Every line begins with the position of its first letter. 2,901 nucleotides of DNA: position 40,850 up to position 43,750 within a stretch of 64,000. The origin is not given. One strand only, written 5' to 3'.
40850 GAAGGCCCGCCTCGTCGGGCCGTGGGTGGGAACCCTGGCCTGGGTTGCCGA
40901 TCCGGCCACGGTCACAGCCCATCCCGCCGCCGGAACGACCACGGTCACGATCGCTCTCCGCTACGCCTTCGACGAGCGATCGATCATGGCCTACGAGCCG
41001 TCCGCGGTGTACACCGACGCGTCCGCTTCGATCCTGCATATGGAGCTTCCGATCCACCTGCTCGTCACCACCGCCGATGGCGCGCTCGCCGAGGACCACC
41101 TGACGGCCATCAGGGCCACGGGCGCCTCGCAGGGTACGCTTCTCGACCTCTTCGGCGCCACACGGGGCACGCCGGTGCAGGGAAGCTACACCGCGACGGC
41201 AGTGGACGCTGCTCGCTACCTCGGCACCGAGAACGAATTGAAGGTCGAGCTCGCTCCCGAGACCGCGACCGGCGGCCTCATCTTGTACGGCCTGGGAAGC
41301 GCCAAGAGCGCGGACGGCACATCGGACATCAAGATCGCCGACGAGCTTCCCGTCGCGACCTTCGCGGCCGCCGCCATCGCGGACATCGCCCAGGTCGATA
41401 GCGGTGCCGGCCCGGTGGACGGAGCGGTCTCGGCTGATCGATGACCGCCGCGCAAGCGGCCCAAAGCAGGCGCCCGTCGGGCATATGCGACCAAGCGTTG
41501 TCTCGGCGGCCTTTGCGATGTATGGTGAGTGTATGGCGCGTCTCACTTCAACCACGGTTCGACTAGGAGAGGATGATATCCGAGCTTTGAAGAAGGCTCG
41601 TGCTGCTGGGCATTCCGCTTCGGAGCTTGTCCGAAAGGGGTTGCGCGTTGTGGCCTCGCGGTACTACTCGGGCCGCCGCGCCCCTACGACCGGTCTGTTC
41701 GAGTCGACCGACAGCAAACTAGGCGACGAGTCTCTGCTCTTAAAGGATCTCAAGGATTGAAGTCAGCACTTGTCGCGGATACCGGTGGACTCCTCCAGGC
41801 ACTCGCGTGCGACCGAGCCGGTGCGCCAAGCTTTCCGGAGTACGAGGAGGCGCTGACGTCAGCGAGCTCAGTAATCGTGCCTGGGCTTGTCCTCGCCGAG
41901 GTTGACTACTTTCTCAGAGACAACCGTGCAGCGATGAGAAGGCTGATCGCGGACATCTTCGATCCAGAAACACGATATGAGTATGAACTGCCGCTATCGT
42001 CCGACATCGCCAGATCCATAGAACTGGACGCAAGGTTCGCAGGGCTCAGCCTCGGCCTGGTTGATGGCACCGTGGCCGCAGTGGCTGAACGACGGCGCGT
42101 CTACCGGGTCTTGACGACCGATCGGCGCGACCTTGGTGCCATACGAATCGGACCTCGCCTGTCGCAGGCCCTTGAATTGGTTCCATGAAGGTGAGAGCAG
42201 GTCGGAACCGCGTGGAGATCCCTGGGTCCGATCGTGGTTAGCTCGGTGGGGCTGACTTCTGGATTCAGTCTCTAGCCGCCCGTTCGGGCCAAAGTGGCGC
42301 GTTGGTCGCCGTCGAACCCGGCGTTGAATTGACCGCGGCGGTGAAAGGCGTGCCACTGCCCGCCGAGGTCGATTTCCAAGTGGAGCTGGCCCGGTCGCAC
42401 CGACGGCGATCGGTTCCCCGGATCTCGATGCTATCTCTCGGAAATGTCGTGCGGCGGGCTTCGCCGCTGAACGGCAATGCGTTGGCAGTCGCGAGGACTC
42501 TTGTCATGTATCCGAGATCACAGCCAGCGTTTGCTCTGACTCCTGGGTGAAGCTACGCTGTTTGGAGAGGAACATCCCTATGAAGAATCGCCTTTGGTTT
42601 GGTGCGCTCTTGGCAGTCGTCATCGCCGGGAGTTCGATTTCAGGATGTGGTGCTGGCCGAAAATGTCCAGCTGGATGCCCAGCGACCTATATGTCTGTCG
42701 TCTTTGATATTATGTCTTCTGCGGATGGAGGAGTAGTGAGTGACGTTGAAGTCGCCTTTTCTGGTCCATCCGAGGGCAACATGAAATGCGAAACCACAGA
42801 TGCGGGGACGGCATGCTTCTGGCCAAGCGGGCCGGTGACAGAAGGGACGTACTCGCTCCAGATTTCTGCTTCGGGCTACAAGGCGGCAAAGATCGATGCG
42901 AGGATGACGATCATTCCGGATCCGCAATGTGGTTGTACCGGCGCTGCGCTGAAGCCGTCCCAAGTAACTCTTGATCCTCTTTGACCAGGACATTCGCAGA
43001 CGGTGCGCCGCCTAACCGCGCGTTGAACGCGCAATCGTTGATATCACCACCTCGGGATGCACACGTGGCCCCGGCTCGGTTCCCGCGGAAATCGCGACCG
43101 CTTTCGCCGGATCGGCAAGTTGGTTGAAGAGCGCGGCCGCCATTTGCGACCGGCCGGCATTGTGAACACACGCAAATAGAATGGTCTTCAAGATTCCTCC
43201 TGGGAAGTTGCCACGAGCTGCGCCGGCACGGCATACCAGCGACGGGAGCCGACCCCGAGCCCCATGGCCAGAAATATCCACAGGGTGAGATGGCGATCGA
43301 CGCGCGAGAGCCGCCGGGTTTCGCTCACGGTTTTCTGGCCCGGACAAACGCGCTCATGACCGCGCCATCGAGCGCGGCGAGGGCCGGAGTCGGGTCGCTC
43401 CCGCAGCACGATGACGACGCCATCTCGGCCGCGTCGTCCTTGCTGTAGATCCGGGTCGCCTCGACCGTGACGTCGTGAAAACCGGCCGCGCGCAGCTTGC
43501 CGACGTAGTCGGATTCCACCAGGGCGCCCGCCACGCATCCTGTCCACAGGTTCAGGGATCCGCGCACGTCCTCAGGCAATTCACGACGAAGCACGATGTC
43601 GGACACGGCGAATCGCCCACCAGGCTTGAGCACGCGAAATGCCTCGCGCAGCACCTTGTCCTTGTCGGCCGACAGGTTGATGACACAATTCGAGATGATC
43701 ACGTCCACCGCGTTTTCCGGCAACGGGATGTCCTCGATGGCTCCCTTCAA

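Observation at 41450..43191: Low-GC island with vapBC and a lipoprotein, abutting a truncated arsC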

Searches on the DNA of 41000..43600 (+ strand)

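Call 30: search_rna_families(source=window, start=41000, end=43600, threshold=evalue, max_evalue=1)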
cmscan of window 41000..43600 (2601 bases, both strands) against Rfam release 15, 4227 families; matches with E-value up to 1: 0.
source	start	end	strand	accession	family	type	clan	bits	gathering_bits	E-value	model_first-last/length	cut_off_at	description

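Call 56: search_with_rna_model(model_id=R1, sources=[L082, L083, L084, L085, L086, L087, L088, L089, L090, L091, L092, L093, L094, L003, L002, L004], filters=off, max_evalue=1)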
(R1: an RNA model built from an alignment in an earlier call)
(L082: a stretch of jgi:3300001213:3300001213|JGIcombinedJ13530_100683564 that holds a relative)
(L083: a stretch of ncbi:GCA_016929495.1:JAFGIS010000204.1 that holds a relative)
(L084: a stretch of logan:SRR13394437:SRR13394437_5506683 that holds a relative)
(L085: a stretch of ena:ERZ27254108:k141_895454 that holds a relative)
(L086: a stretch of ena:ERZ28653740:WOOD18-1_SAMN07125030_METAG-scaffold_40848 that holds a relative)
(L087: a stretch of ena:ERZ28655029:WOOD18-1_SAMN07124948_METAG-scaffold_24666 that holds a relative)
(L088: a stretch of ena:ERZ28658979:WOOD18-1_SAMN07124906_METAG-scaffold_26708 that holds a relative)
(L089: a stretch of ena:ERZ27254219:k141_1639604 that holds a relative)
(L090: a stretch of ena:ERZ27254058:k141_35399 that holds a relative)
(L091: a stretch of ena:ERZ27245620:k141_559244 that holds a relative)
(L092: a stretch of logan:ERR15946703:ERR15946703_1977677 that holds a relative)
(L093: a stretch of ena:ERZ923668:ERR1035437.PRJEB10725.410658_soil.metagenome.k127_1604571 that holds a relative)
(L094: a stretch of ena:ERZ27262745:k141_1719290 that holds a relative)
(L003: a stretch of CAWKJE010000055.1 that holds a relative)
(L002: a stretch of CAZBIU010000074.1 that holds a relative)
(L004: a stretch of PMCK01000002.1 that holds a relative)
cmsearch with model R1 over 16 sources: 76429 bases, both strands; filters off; matches with E-value up to 1: 15.
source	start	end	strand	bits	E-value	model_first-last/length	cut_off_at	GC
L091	838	908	+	76.1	3e-20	1-76/76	no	0.62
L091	41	145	+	75.3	5.1e-20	1-76/76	no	0.62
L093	97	201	+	70.8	1.2e-18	1-76/76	no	0.69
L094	97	201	+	70.8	1.2e-18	1-76/76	no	0.69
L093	709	813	+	68.3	6.5e-18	1-76/76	no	0.7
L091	339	510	+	55.7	4.2e-14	1-76/76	no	0.69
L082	270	326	+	46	3.4e-11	1-76/76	no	0.65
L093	709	813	-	19.4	0.0036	1-76/76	no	0.7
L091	838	908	-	17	0.018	1-76/76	no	0.62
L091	41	145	-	16.2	0.033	1-76/76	no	0.62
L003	4060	4093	+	14.8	0.087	1-76/76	no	0.71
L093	97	201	-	12.6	0.4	1-76/76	no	0.69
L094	97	201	-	12.6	0.4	1-76/76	no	0.69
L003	18085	18124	-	11.9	0.66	13-61/76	no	0.9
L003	2065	2120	-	11.3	0.96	1-76/76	no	0.79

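Call 88: search_dna_similar(query=window:41445-43045:+, collection=plasmids, mode=distant, max_rows=8)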
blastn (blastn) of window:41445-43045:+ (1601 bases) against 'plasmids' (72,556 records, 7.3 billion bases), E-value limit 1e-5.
No match.

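Call 89: search_dna_similar(query=window:41445-43045:+, collection=phages, mode=distant, max_rows=8)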
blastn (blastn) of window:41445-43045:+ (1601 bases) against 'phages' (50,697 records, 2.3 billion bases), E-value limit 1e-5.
No match.

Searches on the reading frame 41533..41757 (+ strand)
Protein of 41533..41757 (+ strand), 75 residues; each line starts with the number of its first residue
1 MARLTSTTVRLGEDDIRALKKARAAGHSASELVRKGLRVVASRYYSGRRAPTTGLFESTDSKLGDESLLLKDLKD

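Call 7: search_protein_families(library=pfam, proteins=[window:41533-41757:+], max_evalue=0.01)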
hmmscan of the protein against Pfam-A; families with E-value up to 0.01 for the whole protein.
window:41533-41757:+ (75 aa): 0 families

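Call 8: search_protein_families(library=ncbifam, proteins=[window:41533-41757:+], max_evalue=0.01)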
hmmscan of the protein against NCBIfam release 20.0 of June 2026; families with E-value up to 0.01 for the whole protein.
window:41533-41757:+ (75 aa): 0 families

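Call 85: search_protein_families(library=pfam, proteins=[window:41533-41757:+], max_evalue=10)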
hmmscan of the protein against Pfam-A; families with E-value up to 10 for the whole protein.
window:41533-41757:+ (75 aa): 1 family
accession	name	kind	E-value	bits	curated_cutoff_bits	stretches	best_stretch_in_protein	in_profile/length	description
PF01402.27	RHH_1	-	0.026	14.9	20.5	1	7-34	2-30/39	Ribbon-helix-helix protein, copG family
